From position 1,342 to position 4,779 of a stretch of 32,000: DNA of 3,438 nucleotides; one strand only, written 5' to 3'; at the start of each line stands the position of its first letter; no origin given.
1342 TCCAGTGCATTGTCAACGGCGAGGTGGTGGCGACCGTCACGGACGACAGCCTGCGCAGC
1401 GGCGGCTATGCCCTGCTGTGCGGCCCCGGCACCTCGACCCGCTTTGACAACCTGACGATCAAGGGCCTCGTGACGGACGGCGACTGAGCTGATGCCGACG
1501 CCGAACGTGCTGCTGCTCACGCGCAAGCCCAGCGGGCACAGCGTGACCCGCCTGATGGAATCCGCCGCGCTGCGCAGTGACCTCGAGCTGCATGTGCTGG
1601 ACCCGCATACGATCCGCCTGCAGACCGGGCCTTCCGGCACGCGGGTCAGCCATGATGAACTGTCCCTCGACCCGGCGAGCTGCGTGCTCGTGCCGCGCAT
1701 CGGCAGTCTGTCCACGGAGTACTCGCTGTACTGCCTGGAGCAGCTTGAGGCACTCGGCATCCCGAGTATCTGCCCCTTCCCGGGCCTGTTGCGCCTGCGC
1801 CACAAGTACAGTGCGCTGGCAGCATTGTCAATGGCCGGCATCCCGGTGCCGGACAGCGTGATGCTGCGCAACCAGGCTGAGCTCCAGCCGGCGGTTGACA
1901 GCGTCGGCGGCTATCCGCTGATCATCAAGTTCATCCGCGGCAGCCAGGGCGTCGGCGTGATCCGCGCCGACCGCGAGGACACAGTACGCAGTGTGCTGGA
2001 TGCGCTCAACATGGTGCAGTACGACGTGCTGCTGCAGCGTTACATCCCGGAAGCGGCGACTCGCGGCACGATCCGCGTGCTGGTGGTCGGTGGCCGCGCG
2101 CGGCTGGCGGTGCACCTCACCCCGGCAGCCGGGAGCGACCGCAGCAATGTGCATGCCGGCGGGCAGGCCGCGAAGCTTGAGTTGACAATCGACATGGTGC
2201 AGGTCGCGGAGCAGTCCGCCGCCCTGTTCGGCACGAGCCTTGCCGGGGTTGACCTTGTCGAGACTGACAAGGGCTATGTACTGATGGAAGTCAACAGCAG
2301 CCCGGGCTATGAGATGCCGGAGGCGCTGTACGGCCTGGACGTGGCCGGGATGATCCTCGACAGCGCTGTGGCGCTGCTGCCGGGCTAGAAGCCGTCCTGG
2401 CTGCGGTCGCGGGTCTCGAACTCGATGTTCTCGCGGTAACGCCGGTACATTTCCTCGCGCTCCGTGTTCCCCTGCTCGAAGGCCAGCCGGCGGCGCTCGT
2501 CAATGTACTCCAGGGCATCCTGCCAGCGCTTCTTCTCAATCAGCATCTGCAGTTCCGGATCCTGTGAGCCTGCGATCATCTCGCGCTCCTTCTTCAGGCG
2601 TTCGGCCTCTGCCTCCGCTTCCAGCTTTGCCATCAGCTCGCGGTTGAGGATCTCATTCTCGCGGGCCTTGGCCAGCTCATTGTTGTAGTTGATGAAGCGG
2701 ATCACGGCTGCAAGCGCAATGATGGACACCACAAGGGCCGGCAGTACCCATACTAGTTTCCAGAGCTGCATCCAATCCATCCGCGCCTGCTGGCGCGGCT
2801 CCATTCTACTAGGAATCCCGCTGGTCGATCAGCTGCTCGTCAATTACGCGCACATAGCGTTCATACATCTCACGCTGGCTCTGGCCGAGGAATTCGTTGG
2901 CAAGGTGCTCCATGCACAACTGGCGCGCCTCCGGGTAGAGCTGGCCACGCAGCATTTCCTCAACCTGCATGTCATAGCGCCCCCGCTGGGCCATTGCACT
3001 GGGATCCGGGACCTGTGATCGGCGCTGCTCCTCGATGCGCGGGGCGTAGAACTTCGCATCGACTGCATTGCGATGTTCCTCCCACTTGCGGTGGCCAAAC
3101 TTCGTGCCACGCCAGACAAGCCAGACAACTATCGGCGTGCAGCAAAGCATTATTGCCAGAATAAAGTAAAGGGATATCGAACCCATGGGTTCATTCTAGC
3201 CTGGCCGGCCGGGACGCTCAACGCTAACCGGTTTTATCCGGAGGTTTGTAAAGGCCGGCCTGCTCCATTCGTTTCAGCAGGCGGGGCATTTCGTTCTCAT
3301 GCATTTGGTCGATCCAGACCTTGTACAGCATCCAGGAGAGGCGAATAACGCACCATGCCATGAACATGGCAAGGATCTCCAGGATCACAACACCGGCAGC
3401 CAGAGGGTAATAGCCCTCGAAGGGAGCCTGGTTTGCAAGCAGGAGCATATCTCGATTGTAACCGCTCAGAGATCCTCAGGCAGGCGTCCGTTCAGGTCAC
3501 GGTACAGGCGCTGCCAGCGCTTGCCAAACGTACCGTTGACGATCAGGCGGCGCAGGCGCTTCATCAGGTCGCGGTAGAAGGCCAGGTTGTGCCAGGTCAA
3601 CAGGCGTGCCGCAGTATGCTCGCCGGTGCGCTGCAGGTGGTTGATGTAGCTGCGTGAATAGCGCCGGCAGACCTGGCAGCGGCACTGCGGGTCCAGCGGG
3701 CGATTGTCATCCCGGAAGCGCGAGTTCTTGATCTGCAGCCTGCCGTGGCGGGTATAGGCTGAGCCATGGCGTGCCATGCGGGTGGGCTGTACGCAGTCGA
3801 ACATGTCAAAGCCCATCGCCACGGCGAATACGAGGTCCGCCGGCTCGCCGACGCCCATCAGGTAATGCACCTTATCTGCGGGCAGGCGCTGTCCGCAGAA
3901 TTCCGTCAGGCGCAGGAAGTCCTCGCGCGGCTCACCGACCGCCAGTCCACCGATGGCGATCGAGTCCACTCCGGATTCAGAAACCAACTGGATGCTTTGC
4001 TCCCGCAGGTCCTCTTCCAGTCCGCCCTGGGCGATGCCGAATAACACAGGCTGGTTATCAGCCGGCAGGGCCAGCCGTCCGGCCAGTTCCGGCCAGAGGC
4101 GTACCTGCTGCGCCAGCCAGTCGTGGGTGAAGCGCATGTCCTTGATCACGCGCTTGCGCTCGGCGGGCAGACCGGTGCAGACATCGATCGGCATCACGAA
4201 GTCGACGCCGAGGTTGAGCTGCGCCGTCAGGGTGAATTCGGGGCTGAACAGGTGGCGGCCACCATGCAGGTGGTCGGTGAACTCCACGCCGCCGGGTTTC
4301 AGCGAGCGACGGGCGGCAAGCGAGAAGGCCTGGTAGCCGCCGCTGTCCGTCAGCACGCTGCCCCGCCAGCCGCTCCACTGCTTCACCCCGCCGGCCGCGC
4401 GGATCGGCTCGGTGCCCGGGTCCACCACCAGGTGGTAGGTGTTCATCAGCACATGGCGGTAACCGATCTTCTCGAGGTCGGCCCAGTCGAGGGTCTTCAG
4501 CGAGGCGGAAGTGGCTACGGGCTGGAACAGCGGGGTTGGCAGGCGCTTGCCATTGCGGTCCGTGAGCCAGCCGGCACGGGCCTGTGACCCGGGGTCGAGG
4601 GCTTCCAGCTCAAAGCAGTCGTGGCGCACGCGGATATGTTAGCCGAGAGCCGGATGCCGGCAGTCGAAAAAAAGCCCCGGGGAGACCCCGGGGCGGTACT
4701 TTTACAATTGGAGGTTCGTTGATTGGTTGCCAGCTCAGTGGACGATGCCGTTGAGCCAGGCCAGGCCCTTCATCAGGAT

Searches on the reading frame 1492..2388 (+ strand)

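Call 9: search_protein_families(library=pfam, proteins=[window:1492-2388:+], max_evalue=0.01)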
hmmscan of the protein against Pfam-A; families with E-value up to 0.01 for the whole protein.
window:1492-2388:+ (298 aa): 7 families
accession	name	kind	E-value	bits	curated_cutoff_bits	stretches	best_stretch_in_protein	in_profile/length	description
PF08443.16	RimK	-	2e-36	125.8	21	1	103-290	2-186/188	RimK-like ATP-grasp domain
PF02955.21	GSH-S_ATP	-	2.2e-15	57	23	1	119-268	12-160/175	Prokaryotic glutathione synthetase, ATP-grasp domain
PF18030.7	Rimk_N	-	7.7e-08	33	26.4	1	6-93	3-88/94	RimK PreATP-grasp domain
PF02655.19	ATP-grasp_3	-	1.1e-07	32.6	23.2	1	104-269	3-155/160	ATP-grasp domain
PF14397.11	ATPgrasp_ST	-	1.3e-07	31.6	31.4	0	112-164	29-92/278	Sugar-transfer associated ATP-grasp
PF07478.18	Dala_Dala_lig_C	-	1.5e-05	25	24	0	113-187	3-82/204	D-ala D-ala ligase C-terminus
PF02222.28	ATP-grasp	-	0.00066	19.8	27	1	112-186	3-77/179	ATP-grasp domain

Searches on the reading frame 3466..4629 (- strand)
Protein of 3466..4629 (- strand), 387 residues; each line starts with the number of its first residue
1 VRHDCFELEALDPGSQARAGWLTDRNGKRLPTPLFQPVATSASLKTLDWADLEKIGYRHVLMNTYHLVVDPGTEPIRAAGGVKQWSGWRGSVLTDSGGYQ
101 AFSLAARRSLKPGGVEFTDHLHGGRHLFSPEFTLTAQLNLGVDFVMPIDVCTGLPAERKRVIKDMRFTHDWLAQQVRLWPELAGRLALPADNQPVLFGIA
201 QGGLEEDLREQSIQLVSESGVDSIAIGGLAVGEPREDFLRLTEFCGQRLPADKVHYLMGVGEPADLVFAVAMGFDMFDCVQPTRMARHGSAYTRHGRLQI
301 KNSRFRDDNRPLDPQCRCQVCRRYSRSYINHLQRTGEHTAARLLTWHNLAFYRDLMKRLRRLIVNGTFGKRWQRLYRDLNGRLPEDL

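Call 9: search_protein_families(library=pfam, proteins=[window:3466-4629:-], max_evalue=0.01)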
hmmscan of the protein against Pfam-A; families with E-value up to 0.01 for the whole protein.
window:3466-4629:- (387 aa): 1 family
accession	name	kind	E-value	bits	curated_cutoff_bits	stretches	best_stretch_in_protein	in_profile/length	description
PF01702.25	TGT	-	3.7e-119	398.4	26.3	1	16-378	2-354/357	Queuine tRNA-ribosyltransferase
